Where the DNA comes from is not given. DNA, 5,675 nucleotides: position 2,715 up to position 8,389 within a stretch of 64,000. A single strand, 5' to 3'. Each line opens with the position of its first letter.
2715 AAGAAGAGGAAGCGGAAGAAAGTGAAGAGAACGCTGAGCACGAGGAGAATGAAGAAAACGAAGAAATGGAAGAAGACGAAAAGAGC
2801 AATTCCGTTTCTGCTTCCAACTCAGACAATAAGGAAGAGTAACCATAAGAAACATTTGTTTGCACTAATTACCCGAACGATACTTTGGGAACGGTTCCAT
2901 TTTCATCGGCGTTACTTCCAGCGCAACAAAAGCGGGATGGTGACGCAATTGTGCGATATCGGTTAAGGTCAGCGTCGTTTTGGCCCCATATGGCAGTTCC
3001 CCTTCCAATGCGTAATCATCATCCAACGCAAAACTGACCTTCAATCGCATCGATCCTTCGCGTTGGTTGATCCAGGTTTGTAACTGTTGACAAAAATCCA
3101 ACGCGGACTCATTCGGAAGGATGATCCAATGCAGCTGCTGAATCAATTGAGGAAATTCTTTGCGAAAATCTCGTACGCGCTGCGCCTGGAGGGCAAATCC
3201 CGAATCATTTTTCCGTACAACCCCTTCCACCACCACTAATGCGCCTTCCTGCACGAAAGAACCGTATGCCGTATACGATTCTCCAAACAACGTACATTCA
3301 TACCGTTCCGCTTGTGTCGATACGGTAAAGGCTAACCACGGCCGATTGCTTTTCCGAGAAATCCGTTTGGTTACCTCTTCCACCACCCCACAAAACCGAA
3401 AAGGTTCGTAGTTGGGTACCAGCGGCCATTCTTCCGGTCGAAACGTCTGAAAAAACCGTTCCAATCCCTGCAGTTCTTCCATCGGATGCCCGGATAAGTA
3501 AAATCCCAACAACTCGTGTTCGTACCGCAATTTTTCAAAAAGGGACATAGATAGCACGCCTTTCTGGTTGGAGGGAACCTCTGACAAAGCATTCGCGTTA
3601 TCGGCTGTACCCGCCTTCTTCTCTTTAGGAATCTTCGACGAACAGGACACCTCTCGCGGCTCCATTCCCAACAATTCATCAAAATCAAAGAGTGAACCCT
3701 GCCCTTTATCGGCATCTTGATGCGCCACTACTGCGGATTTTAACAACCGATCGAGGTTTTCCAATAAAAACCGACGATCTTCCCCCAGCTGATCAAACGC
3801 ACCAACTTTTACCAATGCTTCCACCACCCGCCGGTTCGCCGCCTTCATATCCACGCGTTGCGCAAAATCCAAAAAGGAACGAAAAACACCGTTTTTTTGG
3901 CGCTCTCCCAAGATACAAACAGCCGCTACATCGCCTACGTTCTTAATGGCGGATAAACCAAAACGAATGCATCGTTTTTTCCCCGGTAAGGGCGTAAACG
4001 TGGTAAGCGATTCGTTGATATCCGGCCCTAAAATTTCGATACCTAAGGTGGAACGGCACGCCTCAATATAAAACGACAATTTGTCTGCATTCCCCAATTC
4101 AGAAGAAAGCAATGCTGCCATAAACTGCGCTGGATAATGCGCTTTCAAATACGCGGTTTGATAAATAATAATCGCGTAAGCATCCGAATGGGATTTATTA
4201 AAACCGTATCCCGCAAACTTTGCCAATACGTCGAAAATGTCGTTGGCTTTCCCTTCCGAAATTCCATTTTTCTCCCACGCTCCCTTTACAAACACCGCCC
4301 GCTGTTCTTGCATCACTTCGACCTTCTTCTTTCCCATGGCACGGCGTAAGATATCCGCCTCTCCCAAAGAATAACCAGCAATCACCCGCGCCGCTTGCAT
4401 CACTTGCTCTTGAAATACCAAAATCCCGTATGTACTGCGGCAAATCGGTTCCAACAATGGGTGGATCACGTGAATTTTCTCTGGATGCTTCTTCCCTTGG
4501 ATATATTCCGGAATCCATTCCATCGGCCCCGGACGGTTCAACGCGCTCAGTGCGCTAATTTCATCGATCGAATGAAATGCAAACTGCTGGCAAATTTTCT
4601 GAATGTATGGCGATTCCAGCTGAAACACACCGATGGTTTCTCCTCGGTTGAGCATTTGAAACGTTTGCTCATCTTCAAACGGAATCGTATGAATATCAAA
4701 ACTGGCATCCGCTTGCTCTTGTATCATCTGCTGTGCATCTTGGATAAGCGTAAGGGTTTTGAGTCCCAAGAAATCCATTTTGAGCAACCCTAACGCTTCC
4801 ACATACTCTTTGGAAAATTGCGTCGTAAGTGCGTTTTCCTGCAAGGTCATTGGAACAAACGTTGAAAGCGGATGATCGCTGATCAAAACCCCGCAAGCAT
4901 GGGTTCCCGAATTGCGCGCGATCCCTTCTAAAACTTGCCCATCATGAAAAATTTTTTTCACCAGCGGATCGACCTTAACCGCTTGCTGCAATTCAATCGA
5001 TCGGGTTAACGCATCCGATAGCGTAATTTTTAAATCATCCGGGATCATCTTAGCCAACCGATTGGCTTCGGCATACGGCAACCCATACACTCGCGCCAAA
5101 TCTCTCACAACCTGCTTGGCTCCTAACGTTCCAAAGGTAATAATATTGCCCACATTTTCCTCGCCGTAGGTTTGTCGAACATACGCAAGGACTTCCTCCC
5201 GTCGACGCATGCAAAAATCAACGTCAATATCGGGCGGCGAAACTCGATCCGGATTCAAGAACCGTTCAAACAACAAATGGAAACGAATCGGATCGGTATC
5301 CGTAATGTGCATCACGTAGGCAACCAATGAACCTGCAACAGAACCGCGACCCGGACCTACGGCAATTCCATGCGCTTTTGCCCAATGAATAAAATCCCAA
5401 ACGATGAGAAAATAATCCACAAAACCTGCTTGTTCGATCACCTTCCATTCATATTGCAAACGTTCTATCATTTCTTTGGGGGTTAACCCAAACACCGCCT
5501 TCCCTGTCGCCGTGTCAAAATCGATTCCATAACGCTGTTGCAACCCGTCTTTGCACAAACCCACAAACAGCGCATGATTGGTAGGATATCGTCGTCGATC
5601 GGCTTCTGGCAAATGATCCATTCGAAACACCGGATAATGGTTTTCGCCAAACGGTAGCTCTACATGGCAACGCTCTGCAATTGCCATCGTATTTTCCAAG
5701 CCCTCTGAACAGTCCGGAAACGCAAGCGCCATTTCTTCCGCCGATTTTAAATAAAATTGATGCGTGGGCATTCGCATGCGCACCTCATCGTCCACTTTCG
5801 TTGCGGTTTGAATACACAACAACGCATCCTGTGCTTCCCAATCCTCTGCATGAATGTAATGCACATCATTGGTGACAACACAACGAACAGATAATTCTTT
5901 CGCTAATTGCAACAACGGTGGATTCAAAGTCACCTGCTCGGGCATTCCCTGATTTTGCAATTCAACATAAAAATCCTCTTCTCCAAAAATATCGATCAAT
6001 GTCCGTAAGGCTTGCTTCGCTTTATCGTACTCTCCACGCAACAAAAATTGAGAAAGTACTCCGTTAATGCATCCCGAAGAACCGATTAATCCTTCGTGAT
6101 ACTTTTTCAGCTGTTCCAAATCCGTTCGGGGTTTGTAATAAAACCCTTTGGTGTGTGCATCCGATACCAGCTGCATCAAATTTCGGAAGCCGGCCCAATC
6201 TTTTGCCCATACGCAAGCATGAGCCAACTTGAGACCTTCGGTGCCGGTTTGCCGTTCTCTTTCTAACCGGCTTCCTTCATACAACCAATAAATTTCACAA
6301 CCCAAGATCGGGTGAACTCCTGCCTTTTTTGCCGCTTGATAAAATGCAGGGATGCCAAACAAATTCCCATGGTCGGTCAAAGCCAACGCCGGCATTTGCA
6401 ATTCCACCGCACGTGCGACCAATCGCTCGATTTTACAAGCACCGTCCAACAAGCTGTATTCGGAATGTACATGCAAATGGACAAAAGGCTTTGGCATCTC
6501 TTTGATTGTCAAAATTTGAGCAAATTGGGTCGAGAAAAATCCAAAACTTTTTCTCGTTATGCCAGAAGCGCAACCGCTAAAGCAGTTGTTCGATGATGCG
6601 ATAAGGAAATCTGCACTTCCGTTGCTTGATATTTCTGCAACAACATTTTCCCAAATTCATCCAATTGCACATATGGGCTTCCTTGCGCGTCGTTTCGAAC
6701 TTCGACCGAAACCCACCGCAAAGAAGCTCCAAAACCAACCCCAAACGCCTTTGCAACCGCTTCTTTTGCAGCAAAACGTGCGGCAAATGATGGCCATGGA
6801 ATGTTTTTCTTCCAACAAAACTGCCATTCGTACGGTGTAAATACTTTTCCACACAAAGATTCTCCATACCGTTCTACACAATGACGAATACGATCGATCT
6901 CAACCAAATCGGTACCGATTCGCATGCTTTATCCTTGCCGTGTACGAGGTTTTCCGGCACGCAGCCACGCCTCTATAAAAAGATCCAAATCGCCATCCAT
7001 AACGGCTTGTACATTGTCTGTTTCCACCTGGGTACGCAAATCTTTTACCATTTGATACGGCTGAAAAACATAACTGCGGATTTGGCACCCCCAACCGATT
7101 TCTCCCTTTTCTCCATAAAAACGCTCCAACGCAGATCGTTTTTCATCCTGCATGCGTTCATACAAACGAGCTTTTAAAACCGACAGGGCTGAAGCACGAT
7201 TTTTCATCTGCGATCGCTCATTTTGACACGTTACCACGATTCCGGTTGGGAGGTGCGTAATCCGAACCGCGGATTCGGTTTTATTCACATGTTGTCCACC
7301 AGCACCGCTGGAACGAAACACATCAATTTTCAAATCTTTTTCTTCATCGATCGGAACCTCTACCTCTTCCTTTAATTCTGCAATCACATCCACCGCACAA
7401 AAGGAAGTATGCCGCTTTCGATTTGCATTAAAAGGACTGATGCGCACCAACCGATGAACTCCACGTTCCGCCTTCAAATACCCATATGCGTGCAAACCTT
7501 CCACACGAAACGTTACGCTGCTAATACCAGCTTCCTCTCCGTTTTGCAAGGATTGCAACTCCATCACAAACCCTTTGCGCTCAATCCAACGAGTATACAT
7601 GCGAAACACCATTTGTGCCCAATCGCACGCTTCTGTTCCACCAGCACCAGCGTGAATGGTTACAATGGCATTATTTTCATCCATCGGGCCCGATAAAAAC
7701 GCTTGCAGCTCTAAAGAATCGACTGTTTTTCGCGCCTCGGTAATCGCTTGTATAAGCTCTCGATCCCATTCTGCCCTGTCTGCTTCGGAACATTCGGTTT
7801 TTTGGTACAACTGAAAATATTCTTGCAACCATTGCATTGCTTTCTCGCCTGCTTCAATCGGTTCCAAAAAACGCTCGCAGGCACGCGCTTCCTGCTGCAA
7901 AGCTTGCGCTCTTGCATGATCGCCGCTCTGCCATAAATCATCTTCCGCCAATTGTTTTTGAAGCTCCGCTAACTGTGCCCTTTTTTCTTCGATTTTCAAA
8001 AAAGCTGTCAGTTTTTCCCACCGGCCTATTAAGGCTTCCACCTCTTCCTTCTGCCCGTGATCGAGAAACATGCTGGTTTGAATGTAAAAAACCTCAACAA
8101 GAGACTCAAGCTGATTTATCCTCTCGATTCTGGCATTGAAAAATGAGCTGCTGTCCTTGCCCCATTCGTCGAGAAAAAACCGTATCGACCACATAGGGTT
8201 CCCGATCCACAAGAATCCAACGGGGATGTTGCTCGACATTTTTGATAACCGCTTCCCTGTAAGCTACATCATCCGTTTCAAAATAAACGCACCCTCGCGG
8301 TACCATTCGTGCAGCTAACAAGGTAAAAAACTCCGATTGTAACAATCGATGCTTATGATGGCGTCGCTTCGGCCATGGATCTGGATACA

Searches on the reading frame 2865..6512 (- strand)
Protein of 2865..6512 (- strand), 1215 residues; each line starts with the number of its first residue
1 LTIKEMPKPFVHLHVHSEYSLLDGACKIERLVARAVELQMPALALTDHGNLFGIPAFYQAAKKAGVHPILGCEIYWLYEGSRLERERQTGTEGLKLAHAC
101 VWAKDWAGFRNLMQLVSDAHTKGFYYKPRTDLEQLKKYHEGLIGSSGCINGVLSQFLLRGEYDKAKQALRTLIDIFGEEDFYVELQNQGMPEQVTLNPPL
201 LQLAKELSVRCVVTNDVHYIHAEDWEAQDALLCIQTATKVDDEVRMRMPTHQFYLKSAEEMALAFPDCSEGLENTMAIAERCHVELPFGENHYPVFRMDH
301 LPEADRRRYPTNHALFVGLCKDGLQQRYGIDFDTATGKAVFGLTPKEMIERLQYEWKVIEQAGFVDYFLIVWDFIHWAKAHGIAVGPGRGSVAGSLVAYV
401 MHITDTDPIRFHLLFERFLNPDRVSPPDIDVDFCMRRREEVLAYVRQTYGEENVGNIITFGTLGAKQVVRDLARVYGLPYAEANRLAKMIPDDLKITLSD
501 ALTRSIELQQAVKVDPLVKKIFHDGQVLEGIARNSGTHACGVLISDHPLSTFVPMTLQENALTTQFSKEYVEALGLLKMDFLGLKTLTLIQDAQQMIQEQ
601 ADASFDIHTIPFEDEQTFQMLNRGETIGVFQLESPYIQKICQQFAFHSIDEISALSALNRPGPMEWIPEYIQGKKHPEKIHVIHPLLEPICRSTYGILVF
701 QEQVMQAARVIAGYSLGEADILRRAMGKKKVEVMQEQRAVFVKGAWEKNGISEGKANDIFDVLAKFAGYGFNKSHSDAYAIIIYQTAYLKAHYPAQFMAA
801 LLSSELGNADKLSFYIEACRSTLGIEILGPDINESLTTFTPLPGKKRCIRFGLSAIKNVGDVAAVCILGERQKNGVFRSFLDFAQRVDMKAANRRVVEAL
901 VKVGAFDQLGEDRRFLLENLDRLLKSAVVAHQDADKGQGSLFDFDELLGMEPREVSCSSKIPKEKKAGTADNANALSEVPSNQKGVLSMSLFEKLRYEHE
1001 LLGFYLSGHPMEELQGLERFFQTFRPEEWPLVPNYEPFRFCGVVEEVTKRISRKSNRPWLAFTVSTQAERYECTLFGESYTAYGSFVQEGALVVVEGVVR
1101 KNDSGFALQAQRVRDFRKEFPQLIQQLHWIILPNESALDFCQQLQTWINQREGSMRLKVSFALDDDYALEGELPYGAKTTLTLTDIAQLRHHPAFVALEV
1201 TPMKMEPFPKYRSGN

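Call 38: find_related_loci(query=window:2865-6512:-, collection=genome_contigs, flank=9000)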
Query window:2865-6512:- (1215 aa) in genome_contigs; peptide patterns used: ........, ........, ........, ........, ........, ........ (x = any residue, [..] = any of these).
600 stretches matched a pattern (row limit reached: there are more); 590 encode a relative of the query (tblastn E <= 1e-3); the best 80 are kept; 80 distinct loci.
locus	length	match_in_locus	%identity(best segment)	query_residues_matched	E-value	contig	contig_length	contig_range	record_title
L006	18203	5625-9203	75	10-1212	0e+0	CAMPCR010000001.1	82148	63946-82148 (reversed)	MAG: uncultured Verrucomicrobia bacterium isolate SRR873610_bin.125_metaWRAP_v1.3_MAG genome assembly, contig: NODE_274_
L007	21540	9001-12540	69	6-1210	0e+0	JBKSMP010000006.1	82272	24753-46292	MAG: Opitutales bacterium isolate 101_22-192 k141_3314759, whole genome shotgun sequence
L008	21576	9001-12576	69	10-1214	0e+0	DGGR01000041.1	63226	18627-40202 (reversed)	MAG TPA_asm: Verrucomicrobia bacterium UBA3869 UBA3869_contig_49677, whole genome shotgun sequence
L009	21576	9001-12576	69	10-1214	0e+0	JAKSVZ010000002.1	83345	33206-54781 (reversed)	MAG: Opitutales bacterium isolate Horse_feces372 MAG372_2, whole genome shotgun sequence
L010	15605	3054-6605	65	8-1210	0e+0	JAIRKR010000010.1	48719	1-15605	MAG: Puniceicoccales bacterium isolate Cc175_bin121 k119_2523358, whole genome shotgun sequence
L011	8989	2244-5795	65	8-1210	0e+0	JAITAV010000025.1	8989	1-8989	MAG: Puniceicoccales bacterium isolate Ncb351_bin56 k119_508573, whole genome shotgun sequence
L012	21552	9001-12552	49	2-1206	0e+0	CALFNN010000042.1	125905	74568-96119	MAG TPA_asm: uncultured Opitutaceae bacterium isolate ERR1654122_bin.5_CONCOCT_v1.1_MAG genome assembly, contig: ERZ1505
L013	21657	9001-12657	47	2-1206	0e+0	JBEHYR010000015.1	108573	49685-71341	MAG: Verrucomicrobiota bacterium isolate ESF1.bin.58 NODE_215_length_108573_cov_41.104219, whole genome shotgun sequence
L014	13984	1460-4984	49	1-1206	0e+0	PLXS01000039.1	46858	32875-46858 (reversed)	MAG: Opitutaceae bacterium isolate palsa_1447 73.20120700_P3D.35_contig_13261, whole genome shotgun sequence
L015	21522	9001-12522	48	10-1211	0e+0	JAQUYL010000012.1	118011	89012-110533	MAG: Opitutaceae bacterium isolate STD2_236 NODE_464_length_118011_cov_8.927234_Sandtown_D2, whole genome shotgun sequen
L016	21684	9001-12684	46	10-1206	0e+0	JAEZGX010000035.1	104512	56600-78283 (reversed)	MAG: Verrucomicrobia bacterium isolate OH_CDB_114 k127_2346113, whole genome shotgun sequence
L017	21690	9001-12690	46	10-1206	0e+0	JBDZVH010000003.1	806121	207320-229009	MAG: Opitutaceae bacterium isolate PE_dung23 NODE_3_length_806121, whole genome shotgun sequence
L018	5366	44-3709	46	7-1197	0e+0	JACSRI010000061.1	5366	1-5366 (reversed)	MAG: Opitutaceae bacterium isolate VE3 contig-70_21990, whole genome shotgun sequence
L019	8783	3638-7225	48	10-1206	0e+0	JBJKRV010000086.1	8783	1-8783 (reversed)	MAG: Opitutaceae bacterium isolate Bin_67 S1Ck127_3227438_flag_1_multi_5.0000_len_8783, whole genome shotgun sequence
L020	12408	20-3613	47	10-1206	0e+0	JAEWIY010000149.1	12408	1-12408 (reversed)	MAG: Verrucomicrobia bacterium isolate OH_PBrB_131 k127_997818, whole genome shotgun sequence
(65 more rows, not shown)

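Call 53: search_protein_families(library=pfam, proteins=[L006:10138-16200:-], max_evalue=10)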
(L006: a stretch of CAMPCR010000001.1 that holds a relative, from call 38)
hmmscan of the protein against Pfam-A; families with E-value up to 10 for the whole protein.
L006:10138-16200:- (2021 aa): 1 family
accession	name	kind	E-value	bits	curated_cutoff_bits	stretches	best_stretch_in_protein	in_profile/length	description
PF14604.12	SH3_9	-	0.31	11.4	30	0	939-956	25-42/49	Variant SH3 domain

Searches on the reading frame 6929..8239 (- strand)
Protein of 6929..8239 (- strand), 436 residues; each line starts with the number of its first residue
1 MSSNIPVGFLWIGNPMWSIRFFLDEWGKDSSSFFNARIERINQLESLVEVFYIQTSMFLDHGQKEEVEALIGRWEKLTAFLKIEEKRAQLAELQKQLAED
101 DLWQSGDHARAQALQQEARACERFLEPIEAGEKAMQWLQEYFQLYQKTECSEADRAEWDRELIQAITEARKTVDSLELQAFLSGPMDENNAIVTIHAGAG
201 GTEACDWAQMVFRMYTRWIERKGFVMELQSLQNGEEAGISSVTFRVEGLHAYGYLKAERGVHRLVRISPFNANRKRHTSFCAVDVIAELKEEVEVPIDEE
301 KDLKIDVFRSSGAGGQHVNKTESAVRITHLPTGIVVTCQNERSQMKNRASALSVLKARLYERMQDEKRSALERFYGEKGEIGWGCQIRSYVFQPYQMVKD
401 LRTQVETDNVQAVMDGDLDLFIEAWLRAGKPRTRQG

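Call 57: search_protein_families(library=ncbifam, proteins=[window:6929-8239:-], max_evalue=0.00001)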
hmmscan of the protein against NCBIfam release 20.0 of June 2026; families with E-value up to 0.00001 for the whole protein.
window:6929-8239:- (436 aa): 5 families
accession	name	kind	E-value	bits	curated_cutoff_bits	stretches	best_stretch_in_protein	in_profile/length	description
TIGR00020.2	prfB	exception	4e-143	476.7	370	1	70-427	4-353/353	peptide chain release factor 2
NF001859.2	PRK00591.1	equivalog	1e-77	261.6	400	1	85-427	3-340/347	peptide chain release factor 1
TIGR00019.1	prfA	equivalog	2.6e-75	253.6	423.25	1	81-428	8-349/361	peptide chain release factor 1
TIGR03072.1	release_prfH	equivalog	1.6e-31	109.4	166.65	1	194-369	4-174/200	peptide chain release factor H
NF006718.0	PRK09256.1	equivalog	3.4e-11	43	100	1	299-328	13-42/140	alternative ribosome rescue aminoacyl-tRNA hydrolase ArfB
